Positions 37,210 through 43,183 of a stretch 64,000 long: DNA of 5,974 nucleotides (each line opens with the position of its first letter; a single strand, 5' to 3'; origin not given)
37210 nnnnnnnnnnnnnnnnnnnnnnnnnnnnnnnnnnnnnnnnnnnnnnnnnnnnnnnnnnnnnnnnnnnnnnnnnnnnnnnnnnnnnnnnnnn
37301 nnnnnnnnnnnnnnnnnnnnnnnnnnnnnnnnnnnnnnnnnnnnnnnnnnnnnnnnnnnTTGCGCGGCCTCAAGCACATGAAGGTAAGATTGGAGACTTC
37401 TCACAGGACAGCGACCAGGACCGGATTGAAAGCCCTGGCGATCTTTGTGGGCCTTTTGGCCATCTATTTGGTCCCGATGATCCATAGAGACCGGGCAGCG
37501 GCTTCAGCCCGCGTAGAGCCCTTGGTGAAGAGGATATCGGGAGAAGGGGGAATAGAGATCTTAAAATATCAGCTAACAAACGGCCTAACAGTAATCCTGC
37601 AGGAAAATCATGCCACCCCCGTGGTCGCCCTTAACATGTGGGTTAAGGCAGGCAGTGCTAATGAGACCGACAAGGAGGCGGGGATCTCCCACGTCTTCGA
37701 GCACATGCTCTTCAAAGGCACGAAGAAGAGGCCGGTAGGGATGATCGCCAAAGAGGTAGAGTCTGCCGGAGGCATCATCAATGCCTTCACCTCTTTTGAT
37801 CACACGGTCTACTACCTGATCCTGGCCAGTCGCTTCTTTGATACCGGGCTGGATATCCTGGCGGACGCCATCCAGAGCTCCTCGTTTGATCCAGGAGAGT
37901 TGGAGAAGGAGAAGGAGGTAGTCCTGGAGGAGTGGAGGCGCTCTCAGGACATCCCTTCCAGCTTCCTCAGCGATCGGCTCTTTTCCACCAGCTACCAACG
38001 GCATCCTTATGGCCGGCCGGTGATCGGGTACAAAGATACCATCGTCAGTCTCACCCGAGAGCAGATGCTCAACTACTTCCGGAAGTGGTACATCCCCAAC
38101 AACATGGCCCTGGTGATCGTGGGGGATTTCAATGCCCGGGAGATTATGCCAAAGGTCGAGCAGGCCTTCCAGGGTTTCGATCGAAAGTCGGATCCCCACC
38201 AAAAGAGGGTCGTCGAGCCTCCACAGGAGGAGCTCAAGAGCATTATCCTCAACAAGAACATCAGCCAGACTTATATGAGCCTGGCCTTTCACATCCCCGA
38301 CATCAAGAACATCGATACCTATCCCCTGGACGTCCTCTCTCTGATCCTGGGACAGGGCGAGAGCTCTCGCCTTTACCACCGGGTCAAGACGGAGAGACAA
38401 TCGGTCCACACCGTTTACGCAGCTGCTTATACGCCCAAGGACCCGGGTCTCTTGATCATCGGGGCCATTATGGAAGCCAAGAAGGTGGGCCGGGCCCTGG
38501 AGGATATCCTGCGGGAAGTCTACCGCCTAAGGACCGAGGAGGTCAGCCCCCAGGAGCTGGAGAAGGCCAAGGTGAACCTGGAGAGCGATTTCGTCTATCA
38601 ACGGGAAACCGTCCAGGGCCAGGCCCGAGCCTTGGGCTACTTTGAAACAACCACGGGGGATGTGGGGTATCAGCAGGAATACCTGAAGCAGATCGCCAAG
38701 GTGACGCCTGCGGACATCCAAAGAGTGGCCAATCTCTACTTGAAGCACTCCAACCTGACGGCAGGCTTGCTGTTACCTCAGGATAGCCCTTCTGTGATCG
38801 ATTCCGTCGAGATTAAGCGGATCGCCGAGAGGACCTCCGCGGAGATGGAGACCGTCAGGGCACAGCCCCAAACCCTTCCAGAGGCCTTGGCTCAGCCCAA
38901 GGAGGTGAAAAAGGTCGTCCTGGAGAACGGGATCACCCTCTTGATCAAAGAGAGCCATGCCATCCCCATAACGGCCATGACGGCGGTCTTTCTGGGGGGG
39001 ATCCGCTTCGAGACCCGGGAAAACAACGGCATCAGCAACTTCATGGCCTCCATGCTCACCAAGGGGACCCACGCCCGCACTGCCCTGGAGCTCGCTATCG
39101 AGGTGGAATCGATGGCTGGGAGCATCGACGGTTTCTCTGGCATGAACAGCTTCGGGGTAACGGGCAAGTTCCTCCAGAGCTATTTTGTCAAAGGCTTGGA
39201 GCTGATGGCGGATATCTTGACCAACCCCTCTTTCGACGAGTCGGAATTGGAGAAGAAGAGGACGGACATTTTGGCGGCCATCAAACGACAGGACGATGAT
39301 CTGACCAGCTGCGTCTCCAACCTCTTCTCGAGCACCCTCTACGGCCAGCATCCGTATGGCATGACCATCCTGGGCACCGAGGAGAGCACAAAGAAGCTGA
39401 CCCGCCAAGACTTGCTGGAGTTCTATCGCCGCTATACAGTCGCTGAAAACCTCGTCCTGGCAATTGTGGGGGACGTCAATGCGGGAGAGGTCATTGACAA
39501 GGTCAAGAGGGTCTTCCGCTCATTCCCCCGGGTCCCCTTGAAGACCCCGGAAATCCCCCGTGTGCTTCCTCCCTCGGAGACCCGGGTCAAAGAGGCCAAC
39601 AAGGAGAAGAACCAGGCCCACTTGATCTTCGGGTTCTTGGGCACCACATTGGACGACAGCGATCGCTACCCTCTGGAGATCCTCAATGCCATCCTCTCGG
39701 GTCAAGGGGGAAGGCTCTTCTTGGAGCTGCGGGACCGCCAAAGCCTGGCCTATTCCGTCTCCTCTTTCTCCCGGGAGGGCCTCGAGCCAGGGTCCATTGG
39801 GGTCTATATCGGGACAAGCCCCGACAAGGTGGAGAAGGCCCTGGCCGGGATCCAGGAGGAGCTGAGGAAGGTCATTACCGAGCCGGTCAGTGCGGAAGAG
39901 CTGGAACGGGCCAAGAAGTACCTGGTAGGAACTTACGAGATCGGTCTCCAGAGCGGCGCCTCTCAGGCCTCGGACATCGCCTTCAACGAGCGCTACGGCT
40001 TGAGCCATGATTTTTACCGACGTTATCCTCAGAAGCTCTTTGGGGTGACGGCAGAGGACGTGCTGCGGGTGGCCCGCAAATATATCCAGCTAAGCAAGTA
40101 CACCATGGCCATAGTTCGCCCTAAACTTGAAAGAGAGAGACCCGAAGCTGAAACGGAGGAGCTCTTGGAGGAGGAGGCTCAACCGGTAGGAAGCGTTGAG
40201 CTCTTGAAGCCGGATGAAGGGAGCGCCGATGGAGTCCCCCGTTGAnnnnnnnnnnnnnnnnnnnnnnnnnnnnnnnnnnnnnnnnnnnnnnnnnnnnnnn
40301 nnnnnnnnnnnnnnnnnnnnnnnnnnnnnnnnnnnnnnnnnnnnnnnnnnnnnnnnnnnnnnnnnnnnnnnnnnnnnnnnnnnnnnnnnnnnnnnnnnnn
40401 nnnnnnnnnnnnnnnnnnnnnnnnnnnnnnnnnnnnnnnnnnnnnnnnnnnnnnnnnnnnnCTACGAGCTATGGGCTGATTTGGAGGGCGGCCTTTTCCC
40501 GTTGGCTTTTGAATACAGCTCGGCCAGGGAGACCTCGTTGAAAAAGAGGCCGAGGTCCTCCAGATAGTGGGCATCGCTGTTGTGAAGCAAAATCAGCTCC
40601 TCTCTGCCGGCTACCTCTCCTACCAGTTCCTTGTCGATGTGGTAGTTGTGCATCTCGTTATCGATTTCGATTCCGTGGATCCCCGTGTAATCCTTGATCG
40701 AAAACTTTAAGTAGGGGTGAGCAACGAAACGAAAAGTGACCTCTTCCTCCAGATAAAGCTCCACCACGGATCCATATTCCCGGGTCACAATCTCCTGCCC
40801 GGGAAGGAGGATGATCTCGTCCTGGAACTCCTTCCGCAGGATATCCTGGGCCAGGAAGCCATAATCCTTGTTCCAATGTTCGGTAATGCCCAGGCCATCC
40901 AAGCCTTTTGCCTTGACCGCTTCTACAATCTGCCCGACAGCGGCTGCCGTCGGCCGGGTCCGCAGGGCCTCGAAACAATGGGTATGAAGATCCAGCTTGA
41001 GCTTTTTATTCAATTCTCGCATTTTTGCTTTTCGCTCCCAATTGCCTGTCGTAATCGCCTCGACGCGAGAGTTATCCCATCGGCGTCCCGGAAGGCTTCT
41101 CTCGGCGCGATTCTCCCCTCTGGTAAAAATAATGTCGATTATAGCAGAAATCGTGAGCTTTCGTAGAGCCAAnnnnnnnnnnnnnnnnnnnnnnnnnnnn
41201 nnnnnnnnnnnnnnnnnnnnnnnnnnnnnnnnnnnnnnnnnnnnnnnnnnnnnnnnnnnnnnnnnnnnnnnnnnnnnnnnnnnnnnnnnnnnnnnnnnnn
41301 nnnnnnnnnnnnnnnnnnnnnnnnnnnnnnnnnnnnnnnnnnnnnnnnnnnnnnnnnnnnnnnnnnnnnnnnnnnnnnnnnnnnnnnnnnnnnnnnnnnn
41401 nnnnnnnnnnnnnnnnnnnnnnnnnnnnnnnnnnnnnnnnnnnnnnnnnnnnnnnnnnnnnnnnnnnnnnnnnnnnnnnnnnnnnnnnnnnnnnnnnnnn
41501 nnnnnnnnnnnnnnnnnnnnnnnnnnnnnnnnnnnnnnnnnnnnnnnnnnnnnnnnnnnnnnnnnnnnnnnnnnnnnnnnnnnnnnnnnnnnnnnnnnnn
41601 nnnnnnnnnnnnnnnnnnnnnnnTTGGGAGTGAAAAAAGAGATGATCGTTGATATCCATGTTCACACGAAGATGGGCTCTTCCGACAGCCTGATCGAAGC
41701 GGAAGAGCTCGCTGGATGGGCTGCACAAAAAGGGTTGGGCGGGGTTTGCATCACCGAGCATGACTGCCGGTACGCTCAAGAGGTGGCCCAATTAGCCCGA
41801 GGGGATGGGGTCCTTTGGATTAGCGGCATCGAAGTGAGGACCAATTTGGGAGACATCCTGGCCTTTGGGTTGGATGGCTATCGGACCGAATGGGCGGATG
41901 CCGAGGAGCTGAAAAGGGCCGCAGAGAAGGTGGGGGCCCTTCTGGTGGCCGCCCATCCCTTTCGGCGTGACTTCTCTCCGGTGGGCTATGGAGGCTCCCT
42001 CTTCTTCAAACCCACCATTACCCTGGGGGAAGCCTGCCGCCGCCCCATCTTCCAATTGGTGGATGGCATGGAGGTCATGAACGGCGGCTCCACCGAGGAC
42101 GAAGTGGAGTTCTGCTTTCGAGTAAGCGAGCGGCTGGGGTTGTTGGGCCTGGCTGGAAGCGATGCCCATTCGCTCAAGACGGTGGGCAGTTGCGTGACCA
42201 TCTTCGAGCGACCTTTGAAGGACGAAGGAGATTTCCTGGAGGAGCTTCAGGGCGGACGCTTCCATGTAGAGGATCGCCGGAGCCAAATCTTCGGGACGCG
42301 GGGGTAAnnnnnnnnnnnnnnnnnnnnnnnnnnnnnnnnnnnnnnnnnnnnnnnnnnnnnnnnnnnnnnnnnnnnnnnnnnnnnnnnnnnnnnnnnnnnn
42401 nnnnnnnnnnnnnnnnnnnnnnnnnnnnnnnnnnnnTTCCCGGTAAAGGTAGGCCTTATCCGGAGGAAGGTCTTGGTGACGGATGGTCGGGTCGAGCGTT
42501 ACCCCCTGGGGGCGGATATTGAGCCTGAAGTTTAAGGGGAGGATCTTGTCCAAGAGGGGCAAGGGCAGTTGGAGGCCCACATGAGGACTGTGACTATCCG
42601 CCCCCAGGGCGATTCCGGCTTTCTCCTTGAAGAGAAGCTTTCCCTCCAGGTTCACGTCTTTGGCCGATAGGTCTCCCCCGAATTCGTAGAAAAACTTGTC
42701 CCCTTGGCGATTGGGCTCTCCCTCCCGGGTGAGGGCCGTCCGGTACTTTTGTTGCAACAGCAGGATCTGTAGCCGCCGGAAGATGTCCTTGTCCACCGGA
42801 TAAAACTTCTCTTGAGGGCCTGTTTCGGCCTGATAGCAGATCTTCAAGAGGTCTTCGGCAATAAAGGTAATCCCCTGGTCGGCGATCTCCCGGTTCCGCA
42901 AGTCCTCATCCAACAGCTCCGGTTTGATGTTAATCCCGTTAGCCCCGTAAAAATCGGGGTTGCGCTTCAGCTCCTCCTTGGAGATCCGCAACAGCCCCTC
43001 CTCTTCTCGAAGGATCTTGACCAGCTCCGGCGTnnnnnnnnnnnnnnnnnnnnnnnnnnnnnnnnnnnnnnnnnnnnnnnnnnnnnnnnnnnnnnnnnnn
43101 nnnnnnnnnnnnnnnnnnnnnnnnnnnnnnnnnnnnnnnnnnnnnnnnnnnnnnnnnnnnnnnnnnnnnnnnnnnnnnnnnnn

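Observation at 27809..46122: Duplicated two-gene module: TPR lipoprotein + ~900-aa exported TPR protein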

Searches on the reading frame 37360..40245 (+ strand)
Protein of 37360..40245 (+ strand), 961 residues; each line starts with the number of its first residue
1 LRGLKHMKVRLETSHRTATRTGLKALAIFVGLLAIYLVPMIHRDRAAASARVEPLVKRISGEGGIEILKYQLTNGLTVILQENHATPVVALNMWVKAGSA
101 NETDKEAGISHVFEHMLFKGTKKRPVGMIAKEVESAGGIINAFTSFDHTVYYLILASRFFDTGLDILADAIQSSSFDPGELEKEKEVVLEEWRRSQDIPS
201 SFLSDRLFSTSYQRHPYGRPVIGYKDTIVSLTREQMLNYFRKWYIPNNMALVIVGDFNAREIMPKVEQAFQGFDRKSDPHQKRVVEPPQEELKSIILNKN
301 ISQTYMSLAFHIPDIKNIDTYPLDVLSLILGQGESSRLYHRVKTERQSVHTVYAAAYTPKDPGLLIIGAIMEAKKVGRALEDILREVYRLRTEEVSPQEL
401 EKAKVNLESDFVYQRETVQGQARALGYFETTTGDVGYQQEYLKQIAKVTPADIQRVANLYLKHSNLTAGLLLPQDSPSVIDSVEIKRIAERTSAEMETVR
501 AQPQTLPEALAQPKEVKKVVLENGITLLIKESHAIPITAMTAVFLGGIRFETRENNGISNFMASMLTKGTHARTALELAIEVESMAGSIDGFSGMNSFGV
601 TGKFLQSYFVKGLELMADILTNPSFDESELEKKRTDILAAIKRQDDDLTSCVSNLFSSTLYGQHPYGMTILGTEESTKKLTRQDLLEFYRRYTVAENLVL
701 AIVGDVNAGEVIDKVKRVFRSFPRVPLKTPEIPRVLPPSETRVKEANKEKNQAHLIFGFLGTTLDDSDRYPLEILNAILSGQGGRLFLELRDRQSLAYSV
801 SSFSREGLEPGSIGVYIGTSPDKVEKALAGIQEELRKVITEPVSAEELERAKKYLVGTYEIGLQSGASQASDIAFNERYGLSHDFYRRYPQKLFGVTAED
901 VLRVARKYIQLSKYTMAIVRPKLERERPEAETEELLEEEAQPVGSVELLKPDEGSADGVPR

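Call 13: search_protein_families(library=pfam, proteins=[window:37360-40245:+], max_evalue=0.001)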
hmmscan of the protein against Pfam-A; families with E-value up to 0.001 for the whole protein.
window:37360-40245:+ (961 aa): 2 families
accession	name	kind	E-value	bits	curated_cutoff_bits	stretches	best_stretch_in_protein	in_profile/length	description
PF05193.26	Peptidase_M16_C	-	9.7e-84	280.2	23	2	679-854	1-180/181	Peptidase M16 inactive domain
PF00675.25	Peptidase_M16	-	5e-58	195.7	22.3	2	78-223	2-147/149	Insulinase (Peptidase family M16)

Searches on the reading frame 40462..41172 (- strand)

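Call 13: search_protein_families(library=pfam, proteins=[window:40462-41172:-], max_evalue=0.001)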
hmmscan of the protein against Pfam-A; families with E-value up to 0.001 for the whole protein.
window:40462-41172:- (236 aa): 0 families

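Call 48: search_protein_families(library=pfam, proteins=[window:40462-41172:-], max_evalue=0.1)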
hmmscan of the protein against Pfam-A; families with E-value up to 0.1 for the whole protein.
window:40462-41172:- (236 aa): 2 families
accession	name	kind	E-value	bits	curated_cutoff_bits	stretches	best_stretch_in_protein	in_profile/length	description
PF02811.25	PHP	-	0.0087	16.8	26.4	1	61-131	1-66/164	PHP domain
PF13263.12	PHP_C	-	0.084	12.9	21.3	0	196-214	19-37/56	PHP-associated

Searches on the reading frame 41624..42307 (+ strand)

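Call 13: search_protein_families(library=pfam, proteins=[window:41624-42307:+], max_evalue=0.001)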
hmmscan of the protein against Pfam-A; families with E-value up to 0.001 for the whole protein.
window:41624-42307:+ (227 aa): 2 families
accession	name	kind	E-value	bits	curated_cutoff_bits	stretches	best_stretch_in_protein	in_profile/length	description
PF13263.12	PHP_C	-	1.4e-13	50.6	21.3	1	166-212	9-55/56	PHP-associated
PF02811.25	PHP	-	3.6e-07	31.1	26.4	1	10-74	1-66/164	PHP domain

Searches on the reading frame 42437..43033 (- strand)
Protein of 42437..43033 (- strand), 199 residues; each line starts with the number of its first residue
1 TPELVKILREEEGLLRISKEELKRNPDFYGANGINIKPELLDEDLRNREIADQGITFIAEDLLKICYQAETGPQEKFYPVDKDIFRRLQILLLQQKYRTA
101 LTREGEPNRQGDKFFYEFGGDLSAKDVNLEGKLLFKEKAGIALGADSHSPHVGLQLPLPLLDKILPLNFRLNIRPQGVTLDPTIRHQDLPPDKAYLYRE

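Call 78: predict_structure(alignment_id=A5)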
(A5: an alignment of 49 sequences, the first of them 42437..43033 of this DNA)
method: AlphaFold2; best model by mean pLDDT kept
length: 199 residues; sequences in the alignment: 49
mean_pLDDT: 86.0   pTM: 0.57
mean pLDDT of the five models: 86.0, 84.4, 84.2, 83.1, 82.2
residues with pLDDT >= 90: 121; 70-90: 44; 50-70: 31; < 50: 3
segments of 3 or more residues with pLDDT < 50: none
pLDDT, mean of each block of 10 residues (from residue 1): 53 86 97 96 96 97 97 97 97 88 60 80 91 87 93 90 84 93 77 57
secondary structure, 60 per line:
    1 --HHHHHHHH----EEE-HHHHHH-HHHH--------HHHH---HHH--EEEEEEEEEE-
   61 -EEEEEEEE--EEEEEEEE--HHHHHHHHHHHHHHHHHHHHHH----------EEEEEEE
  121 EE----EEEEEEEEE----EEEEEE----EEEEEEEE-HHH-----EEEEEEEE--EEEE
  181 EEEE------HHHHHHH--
elements in order: H3-10 E15-17 H19-24 H26-29 H38-41 E50-59 E62-69 E72-79 H82-103 E114-122 E127-135 E140-145 E150-157 E167-174 E177-184 H191-197

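Call 80: fold_search(model_id=the predicted structure, library=pdb)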
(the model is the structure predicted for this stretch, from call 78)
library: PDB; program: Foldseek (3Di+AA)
matches with E <= 10: 838; with E <= 0.001: 0
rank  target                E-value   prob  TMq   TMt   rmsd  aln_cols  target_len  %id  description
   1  4v10_MODEL_1_A        2.3e-02  0.35  0.15  0.14  14.9       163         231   13  Skelemin Association with alpha2b,beta3 Integrin: A Structural Model (released 2014-10-08)
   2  7zpk_C                4.9e-02  0.21  0.14  0.15  23.6       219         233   11  Mammalian Dicer in the "pre-dicing state" with pre-miR-15a substrate and TARBP2 subunit (released 2022-11-16)
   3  4pso_A                8.0e-02  0.13  0.14  0.14  17.7       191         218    7  Crystal structure of apeThermo-DBP-RP2 bound to ssDNA dT10 (released 2014-04-30)
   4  2y23                  8.4e-02  0.21  0.13  0.11  14.4       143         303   11  CRYSTAL STRUCTURE OF THE MYOMESIN DOMAINS MY9-MY11 (released 2011-12-21)
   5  7dsa_A                9.9e-02  0.25  0.16  0.13  19.9       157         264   10  Crystal structure of actin capping protein in complex with V-1 (space group P62) (released 2021-03-03)
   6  3rbs                  9.9e-02  0.20  0.14  0.14  14.6       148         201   12  Crystal structure of the myomesin domains 10 and 11 (released 2012-03-07)
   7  4psn_A                9.9e-02  0.20  0.13  0.12  18.4       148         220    8  Crystal structure of apeThermo-DBP-RP2 (released 2014-04-30)
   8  4pso_B                1.4e-01  0.16  0.13  0.12  17.9       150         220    9  Crystal structure of apeThermo-DBP-RP2 bound to ssDNA dT10 (released 2014-04-30)
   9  4psn_B                1.4e-01  0.14  0.14  0.12  17.5       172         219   10  Crystal structure of apeThermo-DBP-RP2 (released 2014-04-30)
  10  5mxc                  1.7e-01  0.30  0.20  0.14  16.0       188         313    9  Aleuria aurantia lectin (AAL) N224Q mutant in complex with alpha-methyl-L-fucoside (released 2017-12-20)
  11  4pso_D                2.0e-01  0.21  0.16  0.15  16.4       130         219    8  Crystal structure of apeThermo-DBP-RP2 bound to ssDNA dT10 (released 2014-04-30)
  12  4ov5_E                2.0e-01  0.20  0.16  0.17  15.8       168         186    7  Structure of HLA-DR1 with a bound peptide with non-optimal alanine in the P1 pocket (released 2014-07-16)
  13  7ds8_A                2.1e-01  0.18  0.16  0.12  19.6       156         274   10  Crystal structure of actin capping protein in complex with twinflin-1/CD2AP CPI chimera peptide (CDN-TWC) (released 2021-03-03)
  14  7pdz_F                2.4e-01  0.15  0.17  0.13  19.5       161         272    9  Structure of capping protein bound to the barbed end of a cytoplasmic actin filament (released 2021-09-01)
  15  5grs_A                2.5e-01  0.14  0.16  0.10  18.0       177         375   10  Complex structure of the fission yeast SREBP-SCAP binding domains (released 2016-12-14)
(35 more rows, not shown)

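Call 87: search_protein_families(library=pfam, proteins=[window:42437-43033:-], max_evalue=0.01)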
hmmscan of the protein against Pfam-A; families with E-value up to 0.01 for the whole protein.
window:42437-43033:- (199 aa): 0 families
